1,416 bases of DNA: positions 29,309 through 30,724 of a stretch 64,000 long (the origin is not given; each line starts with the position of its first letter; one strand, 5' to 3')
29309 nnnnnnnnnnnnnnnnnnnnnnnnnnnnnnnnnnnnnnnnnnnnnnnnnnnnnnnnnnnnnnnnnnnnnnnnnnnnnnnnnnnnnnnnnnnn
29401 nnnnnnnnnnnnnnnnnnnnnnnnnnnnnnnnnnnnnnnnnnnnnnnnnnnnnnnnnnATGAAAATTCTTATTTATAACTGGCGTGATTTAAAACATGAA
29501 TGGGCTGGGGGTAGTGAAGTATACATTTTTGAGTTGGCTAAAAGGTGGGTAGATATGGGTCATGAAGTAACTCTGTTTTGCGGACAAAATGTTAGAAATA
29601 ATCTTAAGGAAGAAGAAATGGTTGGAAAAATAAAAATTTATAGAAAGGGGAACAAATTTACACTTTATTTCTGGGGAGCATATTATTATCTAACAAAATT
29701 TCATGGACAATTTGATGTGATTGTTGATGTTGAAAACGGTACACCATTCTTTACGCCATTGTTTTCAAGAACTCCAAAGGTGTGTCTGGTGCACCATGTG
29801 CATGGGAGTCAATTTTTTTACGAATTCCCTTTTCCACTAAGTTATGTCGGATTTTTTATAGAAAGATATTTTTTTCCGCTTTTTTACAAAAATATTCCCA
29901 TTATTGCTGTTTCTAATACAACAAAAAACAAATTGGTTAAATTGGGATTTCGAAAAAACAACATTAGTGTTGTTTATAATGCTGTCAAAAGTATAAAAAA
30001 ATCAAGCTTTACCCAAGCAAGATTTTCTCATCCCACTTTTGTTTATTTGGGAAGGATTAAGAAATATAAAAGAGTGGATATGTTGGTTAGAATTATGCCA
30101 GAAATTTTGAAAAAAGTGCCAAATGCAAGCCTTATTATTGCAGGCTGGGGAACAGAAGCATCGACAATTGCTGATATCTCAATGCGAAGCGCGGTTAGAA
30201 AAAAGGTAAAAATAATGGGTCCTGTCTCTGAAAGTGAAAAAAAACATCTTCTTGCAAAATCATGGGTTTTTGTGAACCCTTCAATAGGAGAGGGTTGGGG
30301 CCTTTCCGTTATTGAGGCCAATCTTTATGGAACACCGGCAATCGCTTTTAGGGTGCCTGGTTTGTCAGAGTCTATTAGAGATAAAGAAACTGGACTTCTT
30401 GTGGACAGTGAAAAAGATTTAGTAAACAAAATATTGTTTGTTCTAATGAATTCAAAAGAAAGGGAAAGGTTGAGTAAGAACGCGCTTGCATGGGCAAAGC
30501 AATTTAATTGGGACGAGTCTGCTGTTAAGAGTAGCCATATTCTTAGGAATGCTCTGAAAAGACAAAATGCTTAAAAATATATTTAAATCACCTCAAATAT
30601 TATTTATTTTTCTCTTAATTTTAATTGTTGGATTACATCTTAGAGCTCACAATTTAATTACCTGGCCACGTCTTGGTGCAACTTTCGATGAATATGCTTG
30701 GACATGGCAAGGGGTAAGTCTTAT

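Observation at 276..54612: Exceptional density of GT-C-type polytopic membrane glycosyltransferase paralogs in one locus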

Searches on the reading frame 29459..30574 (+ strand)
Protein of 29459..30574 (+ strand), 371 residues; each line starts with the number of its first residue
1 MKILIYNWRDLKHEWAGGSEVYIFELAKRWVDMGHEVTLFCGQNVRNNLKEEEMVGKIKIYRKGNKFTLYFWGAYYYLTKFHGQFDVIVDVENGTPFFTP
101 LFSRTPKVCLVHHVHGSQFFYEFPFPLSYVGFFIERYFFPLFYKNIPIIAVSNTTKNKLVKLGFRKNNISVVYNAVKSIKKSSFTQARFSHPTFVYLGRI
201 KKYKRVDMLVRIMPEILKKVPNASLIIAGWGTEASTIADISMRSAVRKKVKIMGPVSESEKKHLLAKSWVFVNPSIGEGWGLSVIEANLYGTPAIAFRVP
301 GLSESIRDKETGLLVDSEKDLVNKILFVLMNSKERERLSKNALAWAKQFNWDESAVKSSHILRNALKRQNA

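Call 5: search_protein_families(library=pfam, proteins=[window:29459-30574:+], max_evalue=0.01)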
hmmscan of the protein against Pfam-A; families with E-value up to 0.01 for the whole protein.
window:29459-30574:+ (371 aa): 6 families
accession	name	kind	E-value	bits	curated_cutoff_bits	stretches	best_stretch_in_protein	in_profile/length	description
PF00534.26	Glycos_transf_1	-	2.3e-33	115.6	26.4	1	191-342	15-169/172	Glycosyl transferases group 1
PF13692.12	Glyco_trans_1_4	-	2.9e-28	99.3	27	1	192-330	2-141/142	Glycosyl transferases group 1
PF13439.12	Glyco_transf_4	-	2.6e-19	70.3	28.5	1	17-176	2-166/170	Glycosyltransferase Family 4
PF20706.3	GT4-conflict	-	2.9e-08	33.5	26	1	190-364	196-370/385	Family 4 Glycosyltransferase in conflict systems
PF13579.12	Glyco_trans_4_4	-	4.2e-08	34.1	29.7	1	17-174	1-157/158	Glycosyl transferase 4-like domain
PF13524.12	Glyco_trans_1_2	-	1.3e-06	28.8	25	1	230-344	24-127/144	Glycosyl transferase-like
